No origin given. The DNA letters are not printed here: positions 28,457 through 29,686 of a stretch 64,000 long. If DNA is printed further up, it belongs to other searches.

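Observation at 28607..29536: Isolated, AT-rich tryptophan 2,3-dioxygenase-like gene in an accessory region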

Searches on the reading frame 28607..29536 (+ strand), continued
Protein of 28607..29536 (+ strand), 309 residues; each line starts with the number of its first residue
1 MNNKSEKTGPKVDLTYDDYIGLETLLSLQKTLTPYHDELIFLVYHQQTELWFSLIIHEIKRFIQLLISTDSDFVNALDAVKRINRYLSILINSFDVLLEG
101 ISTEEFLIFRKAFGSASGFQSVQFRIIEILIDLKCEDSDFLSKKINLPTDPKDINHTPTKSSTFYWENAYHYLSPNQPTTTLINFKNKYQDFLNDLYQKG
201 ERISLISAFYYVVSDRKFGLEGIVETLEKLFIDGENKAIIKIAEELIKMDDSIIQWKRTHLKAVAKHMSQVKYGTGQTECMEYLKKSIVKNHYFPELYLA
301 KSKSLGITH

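Call 12: find_encoding_contigs(protein=P0003, flank=10000, max_places=3)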
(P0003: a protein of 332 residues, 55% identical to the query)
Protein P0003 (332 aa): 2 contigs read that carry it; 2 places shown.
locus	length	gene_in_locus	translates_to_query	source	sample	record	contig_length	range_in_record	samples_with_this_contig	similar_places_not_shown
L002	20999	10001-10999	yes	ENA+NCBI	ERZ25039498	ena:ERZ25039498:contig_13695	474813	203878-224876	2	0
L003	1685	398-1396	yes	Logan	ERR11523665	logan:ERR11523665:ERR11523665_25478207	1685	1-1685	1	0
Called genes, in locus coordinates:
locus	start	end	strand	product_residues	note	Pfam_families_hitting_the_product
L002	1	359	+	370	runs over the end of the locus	PF12323:HTH_OrfB_IS605, PF01385:OrfB_IS605, PF07282:Cas12f1-like_TNB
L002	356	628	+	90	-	PF13443:HTH_26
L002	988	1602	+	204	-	PF01169:GDT1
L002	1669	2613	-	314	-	PF23914:TPR_CcmH_CycH (faint), PF12895:ANAPC3 (faint), PF25064:ARM_TT21_5th (faint), PF13428:TPR_14 (faint), PF13429:TPR_15, PF13432:TPR_16 (weak), PF14559:TPR_19 (weak), PF13424:TPR_12 (weak), +7 more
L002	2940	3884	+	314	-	-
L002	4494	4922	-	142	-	PF01837:HcyBio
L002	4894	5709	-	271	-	PF01837:HcyBio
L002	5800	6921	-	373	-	PF01594:AI-2E_transport, PF01061:ABC2_membrane (weak)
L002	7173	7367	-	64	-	-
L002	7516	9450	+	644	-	PF06480:FtsH_ext, PF06068:TIP49 (faint), PF00004:AAA, PF17862:AAA_lid_3, PF01434:Peptidase_M41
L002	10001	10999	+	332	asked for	PF03301:Trp_dioxygenase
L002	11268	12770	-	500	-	PF20695:UbiD_N, PF01977:UbiD, PF20696:UbiD_C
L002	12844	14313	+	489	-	PF01936:NYN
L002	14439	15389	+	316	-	PF07099:DUF1361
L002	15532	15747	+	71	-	-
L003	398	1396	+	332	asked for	PF03301:Trp_dioxygenase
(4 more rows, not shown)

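Call 13: find_encoding_contigs(protein=P0010, flank=10000, max_places=3)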
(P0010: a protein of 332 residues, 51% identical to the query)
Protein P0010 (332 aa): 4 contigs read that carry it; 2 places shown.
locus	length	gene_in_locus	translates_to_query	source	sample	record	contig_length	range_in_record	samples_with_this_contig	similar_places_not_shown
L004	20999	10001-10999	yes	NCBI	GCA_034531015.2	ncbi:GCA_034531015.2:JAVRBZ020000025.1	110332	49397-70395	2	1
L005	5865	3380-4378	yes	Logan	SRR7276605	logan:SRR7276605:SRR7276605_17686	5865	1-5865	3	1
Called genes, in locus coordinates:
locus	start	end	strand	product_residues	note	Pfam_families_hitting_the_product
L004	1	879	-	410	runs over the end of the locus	PF00155:Aminotran_1_2 (weak), PF00266:Aminotran_5, PF01053:Cys_Met_Meta_PP (weak)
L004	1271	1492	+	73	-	PF14217:DUF4327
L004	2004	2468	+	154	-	PF01878:EVE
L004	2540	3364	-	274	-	PF06167:Peptidase_M90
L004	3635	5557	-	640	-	-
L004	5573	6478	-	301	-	-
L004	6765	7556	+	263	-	-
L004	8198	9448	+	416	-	PF00355:Rieske, PF00848:Ring_hydroxyl_A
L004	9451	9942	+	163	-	PF13577:SnoaL_4 (weak), PF00866:Ring_hydroxyl_B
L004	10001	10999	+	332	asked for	PF03301:Trp_dioxygenase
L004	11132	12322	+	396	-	PF00266:Aminotran_5, PF01041:DegT_DnrJ_EryC1 (weak), PF22580:KYNU_C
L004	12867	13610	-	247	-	PF00072:Response_reg, PF00486:Trans_reg_C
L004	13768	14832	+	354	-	PF00561:Abhydrolase_1 (weak), PF12697:Abhydrolase_6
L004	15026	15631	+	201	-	PF14218:COP23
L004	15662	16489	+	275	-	PF00089:Trypsin, PF13365:Trypsin_2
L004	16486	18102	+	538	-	PF13365:Trypsin_2, PF24105:Beta-prop_CAF1B_HIR1, PF23381:Beta-prop_IFT122_1st, PF23414:Beta-prop_EML_2, PF24017:Beta-prop_SCAP, PF24782:WD40_MABP1-WDR62_2nd, PF24807:WD40_CDC20-Fz, PF24814:WD40_Prp19, +96 more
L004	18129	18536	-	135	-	PF01850:PIN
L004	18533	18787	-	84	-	-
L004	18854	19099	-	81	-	PF03683:UPF0175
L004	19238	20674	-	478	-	PF00069:Pkinase, PF07714:PK_Tyr_Ser-Thr, PF01636:APH (faint), PF03109:ABC1, PF18933:PsbP_2, PF01789:PsbP (weak)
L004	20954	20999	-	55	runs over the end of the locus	-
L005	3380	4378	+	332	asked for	PF03301:Trp_dioxygenase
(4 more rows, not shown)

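Call 16: find_related_loci(query=A1, collection=genome_contigs, flank=10000)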
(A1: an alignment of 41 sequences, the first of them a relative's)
Query A1 (309 aa) in genome_contigs; peptide patterns used: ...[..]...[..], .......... (x = any residue, [..] = any of these).
600 stretches matched a pattern (row limit reached: there are more); 595 encode a relative of the query (tblastn E <= 1e-3); the best 80 are kept; 80 distinct loci.
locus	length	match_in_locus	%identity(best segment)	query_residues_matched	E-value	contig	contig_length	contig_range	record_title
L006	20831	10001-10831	45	6-301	3e-73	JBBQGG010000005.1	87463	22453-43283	MAG: Candidatus Kapaibacterium sp. isolate Co_metawrap_972 Cmw_972_k141_8990509_length_87463_cov_10.0000, whole genome s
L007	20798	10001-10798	35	14-304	7e-38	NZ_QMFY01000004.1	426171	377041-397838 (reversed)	Pseudochryseolinea flava strain SDU1-6 Scaffold4_1, whole genome shotgun sequence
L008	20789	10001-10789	35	14-304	2e-37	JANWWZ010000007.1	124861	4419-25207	MAG: Bernardetiaceae bacterium isolate SKYG34 NODE_7_length_124861_cov_93.150130, whole genome shotgun sequence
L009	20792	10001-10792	34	14-304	8e-37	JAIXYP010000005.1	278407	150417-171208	MAG: Cytophagaceae bacterium isolate D8_MAG_00019 pond_D8_MAG_00019_000000000046, whole genome shotgun sequence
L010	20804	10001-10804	34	14-298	2e-36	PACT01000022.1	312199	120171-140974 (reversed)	MAG: Crocinitomicaceae bacterium isolate NAT165 158907, whole genome shotgun sequence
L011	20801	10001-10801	36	14-304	3e-36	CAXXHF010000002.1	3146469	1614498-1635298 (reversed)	MAG: Flavobacteriaceae bacterium isolate 65c7f6c6-2e97-46b5-8994-3e36db38eb29 genome assembly, contig: contig_2, whole g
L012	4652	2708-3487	34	14-298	2e-36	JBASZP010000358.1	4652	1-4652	MAG: Daejeonella sp. isolate MFD10499_ilm_asm_bin4 k127_94028, whole genome shotgun sequence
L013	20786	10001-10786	35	14-301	2e-36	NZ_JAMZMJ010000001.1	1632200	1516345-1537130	Marinoscillum pacificum strain MRN461 NODE_1_length_1632200_cov_75.224266, whole genome shotgun sequence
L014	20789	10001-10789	33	14-301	4e-36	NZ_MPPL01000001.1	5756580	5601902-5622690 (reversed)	Mucilaginibacter polytrichastri strain RG4-7 Scaffold1, whole genome shotgun sequence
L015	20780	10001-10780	33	14-298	5e-36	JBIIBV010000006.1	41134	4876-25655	MAG: Sphingobacteriaceae bacterium isolate ME2000-06-20pf_3300042868_group1_bin77 Rohwer_bin1082_scaffold_611_c1, whole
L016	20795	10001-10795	35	14-303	9e-36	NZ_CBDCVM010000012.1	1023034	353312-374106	MAG: Reichenbachiella sp. isolate 0aae0929-32bb-426d-91f0-afec398d2a93 contig_12, whole genome shotgun sequence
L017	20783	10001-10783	33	14-298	3e-35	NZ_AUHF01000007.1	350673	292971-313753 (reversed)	Christiangramia portivictoriae DSM 23547 G529DRAFT_scaffold00004.4_C, whole genome shotgun sequence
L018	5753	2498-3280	33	14-298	3e-35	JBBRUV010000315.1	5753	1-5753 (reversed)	MAG: Cytophagales bacterium isolate La3_metabat2.032 La3_metabat2.032_K_461219_L_5753_cov_10.0169, whole genome shotgun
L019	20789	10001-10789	34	14-301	8e-35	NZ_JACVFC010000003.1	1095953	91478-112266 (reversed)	Chitinophaga qingshengii strain JCM 30026 3, whole genome shotgun sequence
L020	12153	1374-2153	32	15-298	1e-34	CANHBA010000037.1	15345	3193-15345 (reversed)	MAG: Flavobacteriales bacterium isolate RE-16jun15-158 genome assembly, contig: RE-16jun15-C2708, whole genome shotgun s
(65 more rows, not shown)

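Call 17: list_cluster_members(proteins=[P0001, P0003, P0005, P0009, P0010, P0018, P0030, P0033, P0043, P0045])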
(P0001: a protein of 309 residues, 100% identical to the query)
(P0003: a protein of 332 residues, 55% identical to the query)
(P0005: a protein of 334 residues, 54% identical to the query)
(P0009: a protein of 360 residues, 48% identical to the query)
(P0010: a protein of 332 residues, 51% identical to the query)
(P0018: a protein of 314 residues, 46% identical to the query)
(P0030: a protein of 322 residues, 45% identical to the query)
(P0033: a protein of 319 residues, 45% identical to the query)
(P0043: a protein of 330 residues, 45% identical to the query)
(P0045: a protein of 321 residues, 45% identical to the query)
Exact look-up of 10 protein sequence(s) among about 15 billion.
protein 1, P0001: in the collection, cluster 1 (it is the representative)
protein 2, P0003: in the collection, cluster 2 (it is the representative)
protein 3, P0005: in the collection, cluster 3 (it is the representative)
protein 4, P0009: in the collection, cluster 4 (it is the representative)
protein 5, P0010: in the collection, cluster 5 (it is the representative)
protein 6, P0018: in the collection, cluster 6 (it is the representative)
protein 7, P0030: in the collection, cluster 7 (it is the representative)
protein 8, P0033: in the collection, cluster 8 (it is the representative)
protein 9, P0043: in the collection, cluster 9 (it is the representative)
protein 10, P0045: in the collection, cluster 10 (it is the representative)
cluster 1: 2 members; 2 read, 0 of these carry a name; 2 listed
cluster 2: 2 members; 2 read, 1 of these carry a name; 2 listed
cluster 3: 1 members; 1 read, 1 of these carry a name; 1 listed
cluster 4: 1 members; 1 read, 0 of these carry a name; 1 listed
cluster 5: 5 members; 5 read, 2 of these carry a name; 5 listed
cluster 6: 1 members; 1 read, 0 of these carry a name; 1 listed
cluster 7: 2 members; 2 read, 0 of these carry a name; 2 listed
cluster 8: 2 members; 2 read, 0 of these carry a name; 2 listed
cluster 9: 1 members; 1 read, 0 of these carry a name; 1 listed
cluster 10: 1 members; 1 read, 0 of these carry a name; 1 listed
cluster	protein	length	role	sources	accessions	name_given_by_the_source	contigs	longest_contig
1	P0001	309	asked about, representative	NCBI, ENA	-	-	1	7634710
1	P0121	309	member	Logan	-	-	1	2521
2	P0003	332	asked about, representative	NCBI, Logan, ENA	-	-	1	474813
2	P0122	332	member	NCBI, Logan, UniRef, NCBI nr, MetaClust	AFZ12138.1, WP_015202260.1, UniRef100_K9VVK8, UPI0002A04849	Tryptophan 2,3-dioxygenase apoenzyme [Crinalium epipsammum PCC 9333] | Tryptophan 2,3-dioxygenase apoenzyme n=1 Tax=Crinalium epipsammum PCC 9333 TaxID=1173022 ... | tryptophan 2,3-dioxygenase family protein [Crinalium epipsammum]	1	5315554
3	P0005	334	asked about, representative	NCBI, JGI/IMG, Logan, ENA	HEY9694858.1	MAG TPA: tryptophan 2,3-dioxygenase family protein [Oculatellaceae cyanobacterium] | tryptophan 2,3-dioxygenase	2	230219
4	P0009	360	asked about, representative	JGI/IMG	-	-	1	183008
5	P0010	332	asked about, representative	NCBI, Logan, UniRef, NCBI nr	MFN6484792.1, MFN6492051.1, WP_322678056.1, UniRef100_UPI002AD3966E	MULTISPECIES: tryptophan 2,3-dioxygenase family protein [unclassified Nostoc] | tryptophan 2,3-dioxygenase family protein n=1 Tax=unclassified Nostoc TaxID=2593658 ... | tryptophan 2,3-dioxygenase family protein [Nostoc sp. DedQUE03]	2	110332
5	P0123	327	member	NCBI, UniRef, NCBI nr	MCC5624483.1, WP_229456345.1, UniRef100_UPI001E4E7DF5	tryptophan 2,3-dioxygenase family protein [Nostoc sp. CHAB 5715] | tryptophan 2,3-dioxygenase family protein n=1 Tax=Nostoc sp. CHAB 5715 TaxID=2780400 ...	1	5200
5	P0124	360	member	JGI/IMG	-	-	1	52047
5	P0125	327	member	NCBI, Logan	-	-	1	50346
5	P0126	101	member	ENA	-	-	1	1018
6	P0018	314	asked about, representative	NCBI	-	-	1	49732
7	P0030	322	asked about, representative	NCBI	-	-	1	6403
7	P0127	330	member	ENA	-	-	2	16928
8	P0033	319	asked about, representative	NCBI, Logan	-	-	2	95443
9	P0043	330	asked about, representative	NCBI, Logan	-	-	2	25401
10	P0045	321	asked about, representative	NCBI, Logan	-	-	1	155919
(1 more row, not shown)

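Call 18: find_encoding_contigs(protein=P0005, flank=10000, max_places=2)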
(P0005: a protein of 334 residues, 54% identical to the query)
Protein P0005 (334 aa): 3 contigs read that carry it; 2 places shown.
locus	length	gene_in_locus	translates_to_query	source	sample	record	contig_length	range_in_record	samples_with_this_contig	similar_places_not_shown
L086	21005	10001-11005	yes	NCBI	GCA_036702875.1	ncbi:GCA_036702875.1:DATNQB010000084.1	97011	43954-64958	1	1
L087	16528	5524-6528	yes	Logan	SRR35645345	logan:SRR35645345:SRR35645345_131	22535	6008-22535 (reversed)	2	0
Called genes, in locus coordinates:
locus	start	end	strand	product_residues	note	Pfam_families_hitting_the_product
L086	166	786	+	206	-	PF01169:GDT1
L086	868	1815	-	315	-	PF23914:TPR_CcmH_CycH (faint), PF12895:ANAPC3 (faint), PF25064:ARM_TT21_5th (faint), PF13428:TPR_14 (faint), PF13429:TPR_15 (weak), PF13432:TPR_16 (weak), PF14559:TPR_19 (weak), PF13424:TPR_12 (weak), +6 more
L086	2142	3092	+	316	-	-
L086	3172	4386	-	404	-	PF01837:HcyBio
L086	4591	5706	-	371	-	PF01594:AI-2E_transport, PF01061:ABC2_membrane (weak)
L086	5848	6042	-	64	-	-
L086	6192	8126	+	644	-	PF06480:FtsH_ext, PF06068:TIP49 (faint), PF00004:AAA, PF17862:AAA_lid_3, PF01434:Peptidase_M41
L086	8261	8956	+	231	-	PF14771:DUF4476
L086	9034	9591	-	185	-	-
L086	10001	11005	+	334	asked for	PF03301:Trp_dioxygenase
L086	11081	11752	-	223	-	PF06347:SH3_4 (faint), PF08239:SH3_3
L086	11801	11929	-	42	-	-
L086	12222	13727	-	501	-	PF20695:UbiD_N, PF01977:UbiD, PF20696:UbiD_C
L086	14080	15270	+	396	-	PF01936:NYN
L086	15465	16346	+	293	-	PF07099:DUF1361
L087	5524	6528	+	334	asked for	PF03301:Trp_dioxygenase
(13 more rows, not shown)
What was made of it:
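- Closest known: Cyanobacterial members of the same clade: Crinalium epipsammum PCC 9333. Different: The Nostoc type lies in an operon with an AndAc-like Rieske dioxygenase and kynureninase (calls 12, 13, 18).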

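Call 19: find_encoding_contigs(protein=P0009, flank=10000, max_places=2)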
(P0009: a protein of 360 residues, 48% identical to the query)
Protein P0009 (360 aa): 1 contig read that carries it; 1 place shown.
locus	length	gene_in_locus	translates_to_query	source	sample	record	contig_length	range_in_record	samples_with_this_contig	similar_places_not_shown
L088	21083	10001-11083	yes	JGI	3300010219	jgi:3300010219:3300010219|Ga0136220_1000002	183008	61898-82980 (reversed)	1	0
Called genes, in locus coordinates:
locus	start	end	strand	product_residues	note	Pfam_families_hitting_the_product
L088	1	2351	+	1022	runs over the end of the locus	-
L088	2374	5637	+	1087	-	PF13485:Peptidase_MA_2 (faint), PF26550:Tricorn_2nd (faint), PF25174:Beta-prop_THOC3 (faint), PF26549:Tricorn_N (weak)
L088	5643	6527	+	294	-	-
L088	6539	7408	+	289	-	PF00583:Acetyltransf_1 (weak), PF08445:FR47 (weak)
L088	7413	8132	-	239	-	PF00288:GHMP_kinases_N, PF08544:GHMP_kinases_C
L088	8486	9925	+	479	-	PF00202:Aminotran_3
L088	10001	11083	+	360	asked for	PF03301:Trp_dioxygenase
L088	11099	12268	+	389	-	PF00266:Aminotran_5, PF01053:Cys_Met_Meta_PP (faint), PF22580:KYNU_C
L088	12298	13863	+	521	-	-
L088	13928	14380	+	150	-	-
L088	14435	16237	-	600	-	PF00496:SBP_bac_5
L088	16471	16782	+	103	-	PF03795:YCII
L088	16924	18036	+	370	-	PF00155:Aminotran_1_2, PF00266:Aminotran_5 (weak), PF01053:Cys_Met_Meta_PP (weak)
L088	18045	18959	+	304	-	PF01882:DUF58, PF13519:VWA_2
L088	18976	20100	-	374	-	PF00266:Aminotran_5, PF01041:DegT_DnrJ_EryC1, PF22580:KYNU_C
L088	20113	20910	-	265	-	PF02348:CTP_transf_3, PF12804:NTP_transf_3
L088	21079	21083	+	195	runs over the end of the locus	PF04542:Sigma70_r2, PF08281:Sigma70_r4_2, PF04545:Sigma70_r4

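Call 20: find_encoding_contigs(protein=P0121, flank=10000, max_places=3)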
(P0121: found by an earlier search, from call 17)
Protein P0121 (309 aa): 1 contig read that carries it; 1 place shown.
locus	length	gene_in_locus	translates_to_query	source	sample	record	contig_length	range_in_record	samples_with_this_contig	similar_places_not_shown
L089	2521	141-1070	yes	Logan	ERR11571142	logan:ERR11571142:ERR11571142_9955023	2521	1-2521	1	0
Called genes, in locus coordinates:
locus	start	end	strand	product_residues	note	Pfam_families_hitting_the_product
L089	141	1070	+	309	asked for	PF03301:Trp_dioxygenase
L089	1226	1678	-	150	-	PF00730:HhH-GPD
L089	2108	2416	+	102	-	-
